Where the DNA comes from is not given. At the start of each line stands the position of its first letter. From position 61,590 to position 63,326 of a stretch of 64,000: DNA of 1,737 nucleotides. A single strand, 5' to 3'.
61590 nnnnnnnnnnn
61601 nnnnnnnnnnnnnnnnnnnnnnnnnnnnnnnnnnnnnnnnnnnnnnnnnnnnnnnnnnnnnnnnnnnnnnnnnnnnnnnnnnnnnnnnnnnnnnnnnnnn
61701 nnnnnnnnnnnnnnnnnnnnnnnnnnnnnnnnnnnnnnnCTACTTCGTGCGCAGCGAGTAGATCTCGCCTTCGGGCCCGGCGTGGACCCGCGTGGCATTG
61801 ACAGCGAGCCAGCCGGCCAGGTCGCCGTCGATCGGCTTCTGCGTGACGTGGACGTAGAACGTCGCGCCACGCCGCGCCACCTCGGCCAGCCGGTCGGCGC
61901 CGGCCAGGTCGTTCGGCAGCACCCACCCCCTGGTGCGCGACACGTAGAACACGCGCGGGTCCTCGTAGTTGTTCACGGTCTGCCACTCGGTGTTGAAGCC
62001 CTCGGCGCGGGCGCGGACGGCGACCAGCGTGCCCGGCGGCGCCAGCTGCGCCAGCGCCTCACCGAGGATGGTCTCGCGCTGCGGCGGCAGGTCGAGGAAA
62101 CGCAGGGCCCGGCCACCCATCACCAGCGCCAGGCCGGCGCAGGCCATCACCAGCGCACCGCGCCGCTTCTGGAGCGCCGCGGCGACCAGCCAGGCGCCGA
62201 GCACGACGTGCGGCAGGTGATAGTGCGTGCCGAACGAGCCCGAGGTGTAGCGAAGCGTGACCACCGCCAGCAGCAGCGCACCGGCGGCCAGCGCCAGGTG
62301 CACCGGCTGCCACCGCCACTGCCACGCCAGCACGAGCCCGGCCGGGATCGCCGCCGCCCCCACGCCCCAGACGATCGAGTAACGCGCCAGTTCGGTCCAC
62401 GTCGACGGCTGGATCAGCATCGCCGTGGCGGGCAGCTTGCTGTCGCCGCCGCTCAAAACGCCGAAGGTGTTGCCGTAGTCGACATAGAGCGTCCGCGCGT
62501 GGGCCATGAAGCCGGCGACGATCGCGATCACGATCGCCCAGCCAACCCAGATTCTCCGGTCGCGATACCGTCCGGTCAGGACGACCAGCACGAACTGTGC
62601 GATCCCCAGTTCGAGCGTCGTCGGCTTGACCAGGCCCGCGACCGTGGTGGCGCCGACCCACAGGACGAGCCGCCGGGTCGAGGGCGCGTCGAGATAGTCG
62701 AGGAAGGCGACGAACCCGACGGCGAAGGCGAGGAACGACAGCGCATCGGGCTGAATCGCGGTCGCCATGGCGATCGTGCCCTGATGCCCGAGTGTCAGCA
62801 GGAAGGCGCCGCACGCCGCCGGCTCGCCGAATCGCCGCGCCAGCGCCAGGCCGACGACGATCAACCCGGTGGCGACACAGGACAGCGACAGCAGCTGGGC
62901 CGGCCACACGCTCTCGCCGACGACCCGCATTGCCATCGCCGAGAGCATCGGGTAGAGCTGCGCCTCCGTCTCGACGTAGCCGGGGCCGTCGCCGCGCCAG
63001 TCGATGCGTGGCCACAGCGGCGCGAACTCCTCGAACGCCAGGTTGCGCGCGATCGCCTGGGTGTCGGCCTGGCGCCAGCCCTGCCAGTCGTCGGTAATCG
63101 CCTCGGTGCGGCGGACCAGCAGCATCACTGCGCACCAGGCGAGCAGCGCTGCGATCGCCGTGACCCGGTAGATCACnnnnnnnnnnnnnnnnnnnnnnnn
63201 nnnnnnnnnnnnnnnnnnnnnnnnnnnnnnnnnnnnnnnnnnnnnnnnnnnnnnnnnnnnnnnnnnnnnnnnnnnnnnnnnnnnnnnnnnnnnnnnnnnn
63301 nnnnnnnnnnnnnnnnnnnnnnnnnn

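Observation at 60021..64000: Terminal NRPS A-PCP didomain translationally coupled to a GT-C-like membrane protein, flanked by a methyltransferase and a JmjC-type oxygenase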

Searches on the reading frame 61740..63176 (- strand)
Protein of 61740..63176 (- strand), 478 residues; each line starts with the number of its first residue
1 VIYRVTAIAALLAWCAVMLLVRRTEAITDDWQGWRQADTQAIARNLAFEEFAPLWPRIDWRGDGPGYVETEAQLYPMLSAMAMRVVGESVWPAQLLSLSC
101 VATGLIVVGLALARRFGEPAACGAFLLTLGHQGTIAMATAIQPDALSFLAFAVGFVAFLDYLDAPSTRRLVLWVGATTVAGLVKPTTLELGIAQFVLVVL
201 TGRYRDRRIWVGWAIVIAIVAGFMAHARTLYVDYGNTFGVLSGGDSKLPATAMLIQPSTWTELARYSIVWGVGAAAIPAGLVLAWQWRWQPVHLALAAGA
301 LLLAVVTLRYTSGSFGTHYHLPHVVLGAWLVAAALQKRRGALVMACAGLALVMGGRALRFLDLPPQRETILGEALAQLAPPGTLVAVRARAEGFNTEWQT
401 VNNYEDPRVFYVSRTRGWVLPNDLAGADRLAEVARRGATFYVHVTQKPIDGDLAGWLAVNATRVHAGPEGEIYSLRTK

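Call 5: search_protein_families(library=pfam, proteins=[window:61740-63176:-], max_evalue=0.1)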
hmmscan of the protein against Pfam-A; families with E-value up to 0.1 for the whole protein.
window:61740-63176:- (478 aa): 1 family
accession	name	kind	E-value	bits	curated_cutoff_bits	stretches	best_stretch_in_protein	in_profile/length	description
PF13231.12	PMT_2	-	4.3e-06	27.5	26.1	1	76-221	7-155/160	Dolichyl-phosphate-mannose-protein mannosyltransferase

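Call 6: search_protein_families(library=ncbifam, proteins=[window:61740-63176:-], max_evalue=0.1)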
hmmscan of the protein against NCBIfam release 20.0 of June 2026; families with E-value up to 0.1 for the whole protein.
window:61740-63176:- (478 aa): 1 family
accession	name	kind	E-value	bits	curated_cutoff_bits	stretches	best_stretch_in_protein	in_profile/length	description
NF047510.1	LIC_10190_fam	subfamily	0.0047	15.7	100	1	100-225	176-300/424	LIC_10190 family membrane protein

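Call 7: find_encoding_contigs(protein=window:61740-63176:-, flank=10000, max_places=6)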
Protein window:61740-63176:- (478 aa): no gene with exactly this product is on record in the collection.

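Call 16: find_homologous_proteins(query=window:61740-63176:-, max_evalue=0.001)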
Query window:61740-63176:- (478 aa): 245 proteins with E <= 0.001 among 8000 candidates; the best 120 are listed.
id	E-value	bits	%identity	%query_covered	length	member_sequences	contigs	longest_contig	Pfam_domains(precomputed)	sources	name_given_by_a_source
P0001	0.0e+0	1061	100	100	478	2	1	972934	PF13231.13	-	-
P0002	3.4e-246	836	79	100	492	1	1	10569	PF13231.13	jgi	jgi:hypothetical protein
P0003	3.5e-218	743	73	99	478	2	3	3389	PF13231.13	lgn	-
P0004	3.5e-218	743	70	99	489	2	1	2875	PF03901.24,PF13231.13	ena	-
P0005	1.5e-216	738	70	99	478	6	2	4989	PF13231.13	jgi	-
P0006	3.7e-211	720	70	99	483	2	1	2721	PF13231.13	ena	-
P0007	1.9e-208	711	69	99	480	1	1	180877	PF13231.13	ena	-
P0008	1.2e-205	702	70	99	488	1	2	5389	PF13231.13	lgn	-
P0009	3.7e-204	697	69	99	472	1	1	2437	PF13231.13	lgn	-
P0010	7.5e-203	693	68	96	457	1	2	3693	PF13231.13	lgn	-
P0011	5.3e-201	687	67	99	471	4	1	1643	PF13231.13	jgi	jgi:hypothetical protein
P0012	1.1e-199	682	69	97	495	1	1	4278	PF13231.13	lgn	-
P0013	8.4e-199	679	66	99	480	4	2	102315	PF13231.13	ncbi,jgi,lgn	ncbi:MAG TPA: glycosyltransferase family 39 protein [Kofleriaceae bacterium]|jgi:hypothetical protei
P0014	3.5e-197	674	65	100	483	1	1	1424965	PF13231.13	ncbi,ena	-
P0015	3.6e-194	664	66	97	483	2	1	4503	PF13231.13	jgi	-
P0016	7.4e-194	663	65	97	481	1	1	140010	PF13231.13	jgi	jgi:hypothetical protein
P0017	2.5e-191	655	64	99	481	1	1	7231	PF13231.13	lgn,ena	-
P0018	3.0e-191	654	64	99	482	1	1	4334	PF13231.13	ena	-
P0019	6.2e-191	653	64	100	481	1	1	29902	PF13231.13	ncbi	ncbi:MAG: glycosyltransferase family 39 protein [Deltaproteobacteria bacterium]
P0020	2.5e-189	648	64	97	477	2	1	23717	PF13231.13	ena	-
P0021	4.9e-188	644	65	97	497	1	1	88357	PF13231.13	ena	-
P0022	4.5e-187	641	62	100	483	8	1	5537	PF13231.13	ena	-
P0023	3.9e-186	638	62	100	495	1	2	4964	PF03901.24,PF13231.13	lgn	-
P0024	6.0e-184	630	62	100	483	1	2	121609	PF13231.13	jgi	-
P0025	6.2e-183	627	64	100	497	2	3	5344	PF13231.13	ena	-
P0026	1.8e-179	616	62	100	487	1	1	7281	PF13231.13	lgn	-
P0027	7.0e-179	614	60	100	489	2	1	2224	PF13231.13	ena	-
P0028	1.1e-177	610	60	99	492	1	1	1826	PF13231.13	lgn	-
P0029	1.1e-177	610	61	99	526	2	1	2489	PF13231.13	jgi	jgi:4-amino-4-deoxy-L-arabinose transferase-like glycosyltransferase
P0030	1.1e-175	603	61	97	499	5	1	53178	PF13231.13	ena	-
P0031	1.7e-174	599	61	99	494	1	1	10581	PF13231.13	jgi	jgi:hypothetical protein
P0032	2.0e-174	599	60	100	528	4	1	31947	PF13231.13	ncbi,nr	ncbi:MAG TPA: hypothetical protein VH165_13540 [Kofleriaceae bacterium]|nr:hypothetical protein [Kof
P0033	3.4e-174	598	60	99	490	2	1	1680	PF13231.13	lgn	-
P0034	5.9e-173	594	60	97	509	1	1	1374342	PF13231.13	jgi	jgi:hypothetical protein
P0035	1.9e-171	589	60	100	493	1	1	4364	PF13231.13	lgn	-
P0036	4.7e-171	588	57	97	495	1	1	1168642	PF13231.13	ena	-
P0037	2.0e-170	586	60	98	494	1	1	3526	PF13231.13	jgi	jgi:hypothetical protein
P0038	3.7e-170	585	59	99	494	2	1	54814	PF13231.13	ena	-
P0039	1.3e-169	583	58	97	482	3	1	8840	PF13231.13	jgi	jgi:hypothetical protein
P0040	5.5e-169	581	59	98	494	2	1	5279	PF13231.13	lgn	-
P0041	6.6e-169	581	61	97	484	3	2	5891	PF13231.13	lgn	-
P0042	7.0e-169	581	58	99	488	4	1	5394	PF13231.13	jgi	jgi:hypothetical protein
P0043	1.7e-168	579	61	97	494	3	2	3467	PF13231.13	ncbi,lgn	-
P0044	2.0e-168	579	59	99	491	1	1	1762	PF13231.13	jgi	jgi:hypothetical protein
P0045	2.1e-168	579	60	99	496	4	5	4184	PF13231.13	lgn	-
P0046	3.9e-168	578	59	97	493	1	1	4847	PF13231.13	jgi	jgi:hypothetical protein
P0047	1.4e-167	576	59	99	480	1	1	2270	PF13231.13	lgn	-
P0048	1.4e-167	576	58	99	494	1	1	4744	PF13231.13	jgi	jgi:hypothetical protein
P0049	1.7e-167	576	59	99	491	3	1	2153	PF13231.13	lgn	-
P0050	2.5e-167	576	58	99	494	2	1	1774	PF13231.13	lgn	-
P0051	6.7e-167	574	61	96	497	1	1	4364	PF13231.13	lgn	-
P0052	7.3e-167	574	59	99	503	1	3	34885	PF13231.13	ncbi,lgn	-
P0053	1.1e-166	574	60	98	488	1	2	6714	PF13231.13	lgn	-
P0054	2.4e-166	572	59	99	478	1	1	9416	PF13231.13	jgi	jgi:4-amino-4-deoxy-L-arabinose transferase-like glycosyltransferase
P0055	1.1e-165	570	58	98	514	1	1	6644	PF13231.13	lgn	-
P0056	8.9e-165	567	58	99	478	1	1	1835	PF13231.13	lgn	-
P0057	9.6e-165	567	60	96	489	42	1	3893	PF13231.13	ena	-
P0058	9.7e-165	567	58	99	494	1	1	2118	PF13231.13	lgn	-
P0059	9.9e-165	567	59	96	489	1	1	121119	PF13231.13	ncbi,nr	ncbi:MAG: glycosyltransferase family 39 protein [Myxococcales bacterium]|nr:glycosyltransferase fami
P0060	1.7e-164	566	59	97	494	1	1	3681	PF13231.13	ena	-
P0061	1.7e-164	566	58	97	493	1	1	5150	PF13231.13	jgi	jgi:hypothetical protein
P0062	3.8e-164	565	59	99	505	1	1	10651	PF13231.13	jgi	jgi:4-amino-4-deoxy-L-arabinose transferase-like glycosyltransferase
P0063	6.7e-164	564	59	99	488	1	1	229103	PF13231.13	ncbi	ncbi:MAG: glycosyltransferase family 39 protein [Kofleriaceae bacterium]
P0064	7.6e-164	564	58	98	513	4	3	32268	PF13231.13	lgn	-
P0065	2.8e-163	562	58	100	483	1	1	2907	PF13231.13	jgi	jgi:hypothetical protein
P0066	9.5e-163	560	58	93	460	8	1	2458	PF13231.13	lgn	-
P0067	1.1e-162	560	58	96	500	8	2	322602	PF13231.13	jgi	jgi:hypothetical protein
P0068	8.2e-162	557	57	98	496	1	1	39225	PF13231.13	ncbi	-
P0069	1.8e-160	553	57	96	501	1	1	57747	PF13231.13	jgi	jgi:4-amino-4-deoxy-L-arabinose transferase-like glycosyltransferase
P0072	7.0e-157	541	58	96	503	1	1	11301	PF13231.13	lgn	-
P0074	8.9e-155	534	56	96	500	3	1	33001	PF13231.13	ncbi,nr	ncbi:MAG: glycosyltransferase family 39 protein [Myxococcales bacterium]|nr:glycosyltransferase fami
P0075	1.0e-154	534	55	98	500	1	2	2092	PF13231.13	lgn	-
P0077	1.5e-154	533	57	99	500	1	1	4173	PF13231.13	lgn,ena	-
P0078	9.5e-154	531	55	94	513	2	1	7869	PF13231.13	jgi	jgi:hypothetical protein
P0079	2.8e-153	529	55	98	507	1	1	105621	PF13231.13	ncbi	-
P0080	1.3e-151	524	54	96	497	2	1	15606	PF13231.13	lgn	-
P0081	2.4e-150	520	53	98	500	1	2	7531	PF13231.13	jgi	jgi:4-amino-4-deoxy-L-arabinose transferase-like glycosyltransferase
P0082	2.8e-150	519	55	97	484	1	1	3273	PF03901.24,PF13231.13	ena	-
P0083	3.9e-150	519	53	99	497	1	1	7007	PF13231.13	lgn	-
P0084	4.6e-150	519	55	98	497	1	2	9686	PF13231.13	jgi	jgi:4-amino-4-deoxy-L-arabinose transferase-like glycosyltransferase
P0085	1.1e-149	517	57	93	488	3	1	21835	PF03901.24,PF13231.13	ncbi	ncbi:MAG: ArnT family glycosyltransferase [Polyangiales bacterium]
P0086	1.2e-148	514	54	97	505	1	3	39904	PF13231.13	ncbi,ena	-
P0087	1.1e-147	511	53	98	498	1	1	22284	PF13231.13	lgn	-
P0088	1.0e-146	508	52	95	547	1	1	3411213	PF13231.13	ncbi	ncbi:MAG: glycosyltransferase family 39 protein [Kofleriaceae bacterium]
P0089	1.8e-146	507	53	98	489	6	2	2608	PF13231.13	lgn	-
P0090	6.7e-145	502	55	99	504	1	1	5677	PF13231.13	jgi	jgi:hypothetical protein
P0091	2.9e-143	496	55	96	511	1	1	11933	PF13231.13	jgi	jgi:Dolichyl-phosphate-mannose-protein mannosyltransferase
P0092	5.0e-143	495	50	95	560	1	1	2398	PF13231.13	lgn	-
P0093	1.9e-141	490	52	100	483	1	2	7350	PF13231.13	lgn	-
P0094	4.0e-141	489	51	100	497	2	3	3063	PF13231.13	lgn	-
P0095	1.6e-139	484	50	96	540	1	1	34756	PF13231.13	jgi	jgi:Dolichyl-phosphate-mannose-protein mannosyltransferase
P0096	2.9e-139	483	52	96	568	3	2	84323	PF13231.13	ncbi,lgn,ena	-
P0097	8.7e-139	481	50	96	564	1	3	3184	PF13231.13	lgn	-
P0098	1.4e-136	474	49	95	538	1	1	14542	PF13231.13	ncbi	-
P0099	5.5e-136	472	48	95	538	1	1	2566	PF03901.24,PF13231.13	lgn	-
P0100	4.6e-133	463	52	99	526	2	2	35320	PF13231.13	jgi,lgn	jgi:hypothetical protein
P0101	9.6e-133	462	51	95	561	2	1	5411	PF03901.24,PF13231.13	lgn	-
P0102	1.2e-132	461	50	95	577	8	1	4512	PF13231.13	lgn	-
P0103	1.3e-131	458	49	94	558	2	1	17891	PF13231.13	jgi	jgi:hypothetical protein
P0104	2.1e-130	454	52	99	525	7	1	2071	PF13231.13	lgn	-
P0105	3.6e-128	446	48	94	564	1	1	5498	PF13231.13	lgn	-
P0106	3.4e-126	440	48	94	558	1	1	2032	PF13231.13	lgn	-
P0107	1.2e-125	438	49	99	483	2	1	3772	PF13231.13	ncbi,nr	ncbi:MAG TPA: hypothetical protein ENK57_13820 [Polyangiaceae bacterium]|nr:hypothetical protein [Po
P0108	1.5e-124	435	49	94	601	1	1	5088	PF09913.16,PF13231.13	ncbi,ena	-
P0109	4.2e-119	417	53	83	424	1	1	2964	PF13231.13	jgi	jgi:4-amino-4-deoxy-L-arabinose transferase-like glycosyltransferase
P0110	4.5e-118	413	47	98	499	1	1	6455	PF13231.13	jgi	jgi:hypothetical protein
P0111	8.3e-118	412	48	95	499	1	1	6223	PF13231.13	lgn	-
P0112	2.4e-116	407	47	95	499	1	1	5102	PF13231.13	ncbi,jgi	-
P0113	4.2e-115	403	46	95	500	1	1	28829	PF13231.13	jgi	jgi:dolichyl-phosphate-mannose-protein mannosyltransferase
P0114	4.1e-112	394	48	96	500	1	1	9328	PF13231.13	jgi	jgi:hypothetical protein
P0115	6.6e-111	390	46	92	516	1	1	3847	PF13231.13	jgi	jgi:hypothetical protein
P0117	5.3e-107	377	58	67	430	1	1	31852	PF13231.13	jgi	jgi:hypothetical protein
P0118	3.7e-103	364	45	95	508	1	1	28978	PF13231.13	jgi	jgi:hypothetical protein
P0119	8.3e-101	356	43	98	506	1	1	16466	PF13231.13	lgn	-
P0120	1.3e-95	339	42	96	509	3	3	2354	PF13231.13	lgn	-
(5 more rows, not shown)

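Call 17: find_encoding_contigs(protein=P0001, flank=10000, max_places=3)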
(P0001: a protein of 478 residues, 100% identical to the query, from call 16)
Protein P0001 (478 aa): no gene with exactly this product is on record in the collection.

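Call 19: find_related_loci(query=A1, collection=genome_contigs, flank=10000)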
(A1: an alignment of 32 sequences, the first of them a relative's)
Query A1 (478 aa) in genome_contigs; peptide patterns used: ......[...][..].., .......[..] (x = any residue, [..] = any of these).
162 stretches matched a pattern; 60 encode a relative of the query (tblastn E <= 1e-3); 58 distinct loci.
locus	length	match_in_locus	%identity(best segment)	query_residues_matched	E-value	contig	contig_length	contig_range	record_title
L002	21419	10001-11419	66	3-475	0e+0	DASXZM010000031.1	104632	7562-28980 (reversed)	MAG TPA_asm: Kofleriaceae bacterium isolate SMAG_U4851 k141_162654, whole genome shotgun sequence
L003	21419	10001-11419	66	3-475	0e+0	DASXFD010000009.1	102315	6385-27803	MAG TPA_asm: Kofleriaceae bacterium isolate SMAG_U5129 k141_1367496, whole genome shotgun sequence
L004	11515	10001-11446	64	1-478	3e-177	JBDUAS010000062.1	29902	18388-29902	MAG: Deltaproteobacteria bacterium isolate cluster4_bin.197 NODE_2097_length_29902_cov_13.876705, whole genome shotgun s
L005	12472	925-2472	60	3-478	7e-177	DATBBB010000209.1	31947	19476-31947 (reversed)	MAG TPA_asm: Kofleriaceae bacterium isolate SMAG_U5747 k141_2822379, whole genome shotgun sequence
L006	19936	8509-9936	61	11-476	8e-168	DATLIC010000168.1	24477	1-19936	MAG TPA_asm: Kofleriaceae bacterium isolate SMAG_U13657 k141_3701487, whole genome shotgun sequence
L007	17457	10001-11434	59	3-475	2e-159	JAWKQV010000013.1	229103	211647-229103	MAG: Kofleriaceae bacterium isolate ABC1.117 ABC1.117.fa-13, whole genome shotgun sequence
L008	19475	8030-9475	61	7-478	9e-159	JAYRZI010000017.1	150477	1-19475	MAG: Haliangiales bacterium isolate EBPR_s472bin.6 NODE_118_length_150477_cov_7.787004, whole genome shotgun sequence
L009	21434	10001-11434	60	3-475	3e-154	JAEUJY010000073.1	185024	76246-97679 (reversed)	MAG: Myxococcales bacterium isolate new MAG-81 k141_4343639, whole genome shotgun sequence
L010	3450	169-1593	61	11-476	2e-159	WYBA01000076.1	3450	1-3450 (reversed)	MAG: Myxococcales bacterium isolate PRO3 k127_80128, whole genome shotgun sequence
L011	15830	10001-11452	58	5-475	2e-151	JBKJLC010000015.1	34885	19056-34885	MAG: Kofleriaceae bacterium isolate ant_bin.269 k117_876334, whole genome shotgun sequence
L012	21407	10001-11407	54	14-476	2e-150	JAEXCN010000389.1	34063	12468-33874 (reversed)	MAG: Proteobacteria bacterium isolate OH_HBB_116 k127_1382998, whole genome shotgun sequence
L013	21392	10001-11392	60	17-475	2e-147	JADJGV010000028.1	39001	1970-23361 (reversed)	MAG: Myxococcales bacterium isolate Damh_18-Q3-R51-60_BATAC.454 tig00020281-10-391970, whole genome shotgun sequence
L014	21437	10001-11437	59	5-475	7e-145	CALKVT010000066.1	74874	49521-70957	MAG TPA_asm: uncultured Myxococcales bacterium isolate SRR1506987_bin.35_CONCOCT_v1.1_MAG genome assembly, contig: ERZ76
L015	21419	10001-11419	56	19-478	3e-143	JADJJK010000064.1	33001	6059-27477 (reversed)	MAG: Myxococcales bacterium isolate Ejby_18-Q3-R6-50_BATAC.353 tig00031426-10-330520, whole genome shotgun sequence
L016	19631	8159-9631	57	7-475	2e-142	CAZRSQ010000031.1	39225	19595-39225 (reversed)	MAG TPA_asm: uncultured Kofleriaceae bacterium isolate SRP287051_co2_177 genome assembly, contig: NODE_2230_length_39225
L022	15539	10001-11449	37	11-473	8e-102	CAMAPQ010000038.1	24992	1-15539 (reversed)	MAG: Klebsiella pneumoniae isolate LH-02apr19-16 genome assembly, contig: LH-02apr19-C4099, whole genome shotgun sequenc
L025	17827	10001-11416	43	25-476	1e-94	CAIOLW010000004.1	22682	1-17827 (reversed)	uncultured bacterium isolate LJ_bin-5039 genome assembly, contig: bin-5039:004/391, whole genome shotgun sequence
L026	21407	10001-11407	36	27-476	2e-93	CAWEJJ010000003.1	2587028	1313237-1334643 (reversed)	MAG: uncultured Ignavibacteriaceae bacterium isolate MFD05942.bin.2.261 genome assembly, contig: contig_15632, whole gen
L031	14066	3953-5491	32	8-449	2e-76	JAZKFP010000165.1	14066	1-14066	MAG: Pseudomonadota bacterium isolate DC_RB_04_SPN110320-bin007_1 DCRB04SPN_B007_1_000000000165, whole genome shotgun se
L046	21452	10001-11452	35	11-475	1e-85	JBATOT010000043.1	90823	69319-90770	MAG: Ignavibacteriaceae bacterium isolate MFD10472_ilm_asm_bin18 k127_8700, whole genome shotgun sequence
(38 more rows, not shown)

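Call 23: find_encoding_contigs(protein=P0088, flank=10000, max_places=2)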
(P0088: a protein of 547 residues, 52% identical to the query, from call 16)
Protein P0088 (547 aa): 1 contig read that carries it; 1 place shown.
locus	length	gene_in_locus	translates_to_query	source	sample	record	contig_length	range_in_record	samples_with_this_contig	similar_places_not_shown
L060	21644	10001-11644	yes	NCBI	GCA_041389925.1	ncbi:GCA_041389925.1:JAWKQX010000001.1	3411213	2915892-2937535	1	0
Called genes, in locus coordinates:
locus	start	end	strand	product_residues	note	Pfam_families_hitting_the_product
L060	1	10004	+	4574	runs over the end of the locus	PF00501:AMP-binding, PF13193:AMP-binding_C, PF00109:ketoacyl-synt, PF00550:PP-binding, PF02801:Ketoacyl-synt_C, PF16197:KAsynt_C_assoc, PF22336:RhiE-like_linker, PF22621:CurL-like_PKS_C, +12 more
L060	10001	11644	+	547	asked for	PF13231:PMT_2 (weak)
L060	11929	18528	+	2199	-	-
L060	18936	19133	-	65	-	-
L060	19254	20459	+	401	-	PF00805:Pentapeptide (faint), PF13599:Pentapeptide_4 (weak), PF23894:LD_SV2 (faint), PF13576:Pentapeptide_3 (faint), PF13599:Pentapeptide_4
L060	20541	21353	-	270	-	-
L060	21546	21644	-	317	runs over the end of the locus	PF01522:Polysacc_deac_1, PF10096:DUF2334 (weak)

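Call 24: find_encoding_contigs(protein=P0014, flank=10000, max_places=2)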
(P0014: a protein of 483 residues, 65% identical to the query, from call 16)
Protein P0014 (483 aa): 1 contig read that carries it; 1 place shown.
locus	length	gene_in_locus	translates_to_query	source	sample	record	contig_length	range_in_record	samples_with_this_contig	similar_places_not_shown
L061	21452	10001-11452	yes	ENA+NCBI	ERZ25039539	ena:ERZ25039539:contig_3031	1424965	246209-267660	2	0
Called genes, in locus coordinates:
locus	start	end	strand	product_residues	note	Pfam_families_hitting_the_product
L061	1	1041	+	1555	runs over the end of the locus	PF00501:AMP-binding, PF13193:AMP-binding_C, PF00550:PP-binding, PF00109:ketoacyl-synt, PF02801:Ketoacyl-synt_C, PF16197:KAsynt_C_assoc, PF22336:RhiE-like_linker, PF22621:CurL-like_PKS_C, +1 more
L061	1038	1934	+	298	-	-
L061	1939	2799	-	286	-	-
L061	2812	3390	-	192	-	-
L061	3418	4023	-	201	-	-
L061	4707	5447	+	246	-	PF00668:Condensation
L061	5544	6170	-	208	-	-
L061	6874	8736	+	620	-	PF00668:Condensation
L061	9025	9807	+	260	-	PF00501:AMP-binding (weak)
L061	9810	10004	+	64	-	-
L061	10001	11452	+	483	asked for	PF13231:PMT_2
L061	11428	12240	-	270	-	-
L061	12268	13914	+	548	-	PF13621:Cupin_8 (weak)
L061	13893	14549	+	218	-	PF17837:4PPT_N, PF01648:ACPS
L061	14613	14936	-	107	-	PF17918:TetR_C_15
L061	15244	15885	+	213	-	-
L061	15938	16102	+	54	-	-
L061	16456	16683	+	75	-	PF00067:p450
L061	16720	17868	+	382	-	PF28548:4TM_phosphoesterase (weak), PF00149:Metallophos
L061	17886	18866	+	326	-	PF13449:Phytase-like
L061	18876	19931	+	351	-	-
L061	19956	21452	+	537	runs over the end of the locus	PF02321:OEP (faint)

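Call 25: search_protein_families(library=pfam, proteins=[L060:3-10004:+], max_evalue=0.0001)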
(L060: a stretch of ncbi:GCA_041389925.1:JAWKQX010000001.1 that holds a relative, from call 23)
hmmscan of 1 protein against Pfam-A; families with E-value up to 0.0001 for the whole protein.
L060:3-10004:+ (3333 aa): 8 families
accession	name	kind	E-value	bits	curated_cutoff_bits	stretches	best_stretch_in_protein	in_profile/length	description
PF00668.25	Condensation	-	6.8e-177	589.2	30.6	2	2257-2700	5-455/456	Condensation domain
PF00501.34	AMP-binding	-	4.3e-160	533.1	29.9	2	1657-1999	1-384/384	AMP-binding enzyme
PF00698.26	Acyl_transf_1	-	2.1e-55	188.9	32.7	1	103-379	3-279/319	Acyl transferase domain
PF00550.31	PP-binding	-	2.4e-42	143.5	20.8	3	506-571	3-67/67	Phosphopantetheine attachment site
PF00202.27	Aminotran_3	-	1.4e-38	133.1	30.5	1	776-1078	9-316/403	Aminotransferase class-III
PF13193.12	AMP-binding_C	-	1.3e-33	116.1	24.5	2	3123-3198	1-76/76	AMP-binding enzyme C-terminal domain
PF22621.2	CurL-like_PKS_C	-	2.8e-16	59.7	27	1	14-80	2-64/64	CurL-like, PKS C-terminal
PF22336.2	RhiE-like_linker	-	4.7e-12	46.2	27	1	16-81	1-61/67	RhiE-like, KS-MAT linker domain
